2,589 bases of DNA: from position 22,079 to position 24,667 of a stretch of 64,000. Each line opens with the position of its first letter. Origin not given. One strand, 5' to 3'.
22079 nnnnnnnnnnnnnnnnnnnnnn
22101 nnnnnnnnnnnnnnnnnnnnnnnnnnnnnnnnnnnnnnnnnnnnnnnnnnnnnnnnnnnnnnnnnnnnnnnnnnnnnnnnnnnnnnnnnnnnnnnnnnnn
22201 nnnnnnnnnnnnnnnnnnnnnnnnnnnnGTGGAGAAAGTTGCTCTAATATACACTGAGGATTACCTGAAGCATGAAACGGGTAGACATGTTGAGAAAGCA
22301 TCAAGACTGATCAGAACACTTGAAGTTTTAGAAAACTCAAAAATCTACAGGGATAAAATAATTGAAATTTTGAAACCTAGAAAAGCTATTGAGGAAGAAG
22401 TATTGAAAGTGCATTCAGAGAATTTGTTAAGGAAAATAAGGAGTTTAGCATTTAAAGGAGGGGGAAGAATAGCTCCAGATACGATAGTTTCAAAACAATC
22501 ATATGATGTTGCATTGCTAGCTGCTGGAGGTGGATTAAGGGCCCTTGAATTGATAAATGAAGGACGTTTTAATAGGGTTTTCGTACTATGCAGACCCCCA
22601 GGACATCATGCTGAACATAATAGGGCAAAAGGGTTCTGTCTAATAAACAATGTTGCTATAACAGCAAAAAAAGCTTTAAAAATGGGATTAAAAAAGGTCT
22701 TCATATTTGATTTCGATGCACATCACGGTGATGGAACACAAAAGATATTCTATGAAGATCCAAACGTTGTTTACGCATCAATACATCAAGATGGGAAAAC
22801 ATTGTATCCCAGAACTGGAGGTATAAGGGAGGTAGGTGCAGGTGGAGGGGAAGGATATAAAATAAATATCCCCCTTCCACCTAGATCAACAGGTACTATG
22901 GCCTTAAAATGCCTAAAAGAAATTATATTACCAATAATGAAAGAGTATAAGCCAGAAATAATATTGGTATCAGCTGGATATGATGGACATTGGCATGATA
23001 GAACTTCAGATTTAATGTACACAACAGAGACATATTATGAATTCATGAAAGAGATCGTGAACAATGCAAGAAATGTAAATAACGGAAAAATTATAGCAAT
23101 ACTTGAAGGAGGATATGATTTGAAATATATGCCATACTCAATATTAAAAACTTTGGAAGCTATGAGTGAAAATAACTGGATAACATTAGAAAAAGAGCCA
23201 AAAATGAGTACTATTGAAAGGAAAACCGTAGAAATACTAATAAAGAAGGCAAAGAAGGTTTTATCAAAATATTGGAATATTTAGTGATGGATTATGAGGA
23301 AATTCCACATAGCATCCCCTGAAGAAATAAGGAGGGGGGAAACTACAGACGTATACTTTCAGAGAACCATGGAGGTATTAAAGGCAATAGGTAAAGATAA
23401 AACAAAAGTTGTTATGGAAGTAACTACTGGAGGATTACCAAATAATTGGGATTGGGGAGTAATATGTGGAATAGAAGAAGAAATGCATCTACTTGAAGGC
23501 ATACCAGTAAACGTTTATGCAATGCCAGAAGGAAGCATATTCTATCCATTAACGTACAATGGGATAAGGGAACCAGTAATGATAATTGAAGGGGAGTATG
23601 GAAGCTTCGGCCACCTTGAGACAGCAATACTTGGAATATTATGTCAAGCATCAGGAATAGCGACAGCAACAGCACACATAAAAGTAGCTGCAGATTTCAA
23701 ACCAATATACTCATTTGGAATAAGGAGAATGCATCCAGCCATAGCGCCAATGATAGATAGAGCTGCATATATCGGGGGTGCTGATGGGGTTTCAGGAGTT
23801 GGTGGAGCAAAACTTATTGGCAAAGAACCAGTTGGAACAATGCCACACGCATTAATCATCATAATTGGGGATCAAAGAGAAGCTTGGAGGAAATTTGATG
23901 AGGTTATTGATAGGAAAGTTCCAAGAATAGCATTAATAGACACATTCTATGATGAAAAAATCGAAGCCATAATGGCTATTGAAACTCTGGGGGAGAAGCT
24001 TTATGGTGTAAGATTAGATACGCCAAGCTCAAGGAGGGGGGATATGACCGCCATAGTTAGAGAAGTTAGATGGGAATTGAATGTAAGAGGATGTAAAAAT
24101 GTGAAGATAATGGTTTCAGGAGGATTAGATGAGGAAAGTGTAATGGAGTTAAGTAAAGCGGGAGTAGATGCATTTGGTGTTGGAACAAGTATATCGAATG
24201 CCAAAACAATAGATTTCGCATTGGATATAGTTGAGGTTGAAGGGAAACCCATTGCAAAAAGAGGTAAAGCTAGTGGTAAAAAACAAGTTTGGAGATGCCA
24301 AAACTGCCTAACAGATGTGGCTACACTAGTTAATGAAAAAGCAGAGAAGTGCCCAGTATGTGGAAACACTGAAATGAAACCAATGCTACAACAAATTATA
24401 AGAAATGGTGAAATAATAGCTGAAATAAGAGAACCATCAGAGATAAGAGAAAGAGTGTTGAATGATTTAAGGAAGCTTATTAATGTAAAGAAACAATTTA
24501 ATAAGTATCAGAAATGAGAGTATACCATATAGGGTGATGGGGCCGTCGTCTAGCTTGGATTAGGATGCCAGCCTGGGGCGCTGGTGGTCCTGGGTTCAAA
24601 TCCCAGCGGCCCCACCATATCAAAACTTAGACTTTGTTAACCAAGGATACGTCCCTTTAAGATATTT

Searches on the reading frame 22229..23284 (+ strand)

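Call 14: search_protein_families(library=pfam, proteins=[window:22229-23284:+], max_evalue=0.01)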
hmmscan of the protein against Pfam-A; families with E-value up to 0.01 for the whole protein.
window:22229-23284:+ (351 aa): 1 family
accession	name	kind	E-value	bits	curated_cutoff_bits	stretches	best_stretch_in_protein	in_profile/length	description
PF00850.24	Hist_deacetyl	-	2e-88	297.1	27.9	1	20-311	1-297/298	Histone deacetylase domain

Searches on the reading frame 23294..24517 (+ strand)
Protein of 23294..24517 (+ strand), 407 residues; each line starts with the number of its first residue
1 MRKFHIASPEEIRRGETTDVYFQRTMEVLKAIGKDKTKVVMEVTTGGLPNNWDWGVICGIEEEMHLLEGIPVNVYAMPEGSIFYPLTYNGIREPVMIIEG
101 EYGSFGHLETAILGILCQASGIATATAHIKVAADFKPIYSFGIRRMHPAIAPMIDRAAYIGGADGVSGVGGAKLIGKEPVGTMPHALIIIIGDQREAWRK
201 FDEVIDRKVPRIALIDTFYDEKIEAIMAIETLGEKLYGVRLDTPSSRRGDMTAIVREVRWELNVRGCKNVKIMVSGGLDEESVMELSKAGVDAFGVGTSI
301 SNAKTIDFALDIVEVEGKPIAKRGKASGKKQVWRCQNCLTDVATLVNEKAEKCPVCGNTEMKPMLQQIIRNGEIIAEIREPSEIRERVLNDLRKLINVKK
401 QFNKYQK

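Call 14: search_protein_families(library=pfam, proteins=[window:23294-24517:+], max_evalue=0.01)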
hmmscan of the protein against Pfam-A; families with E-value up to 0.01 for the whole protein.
window:23294-24517:+ (407 aa): 4 families
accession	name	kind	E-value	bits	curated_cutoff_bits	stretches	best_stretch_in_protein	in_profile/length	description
PF01729.25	QRPTase_C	-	3.2e-26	92.5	23.1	1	122-311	1-169/169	Quinolinate phosphoribosyl transferase, C-terminal domain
PF02749.22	QRPTase_N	-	2e-19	70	27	1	19-120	1-82/82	Quinolinate phosphoribosyl transferase, N-terminal domain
PF17956.6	NAPRTase_C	-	0.0019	19.1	23.3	1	356-401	47-92/111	Nicotinate phosphoribosyltransferase C-terminal domain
PF04095.22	NAPRTase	-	0.0046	17.2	20.8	0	262-356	135-222/239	Nicotinate phosphoribosyltransferase (NAPRTase) family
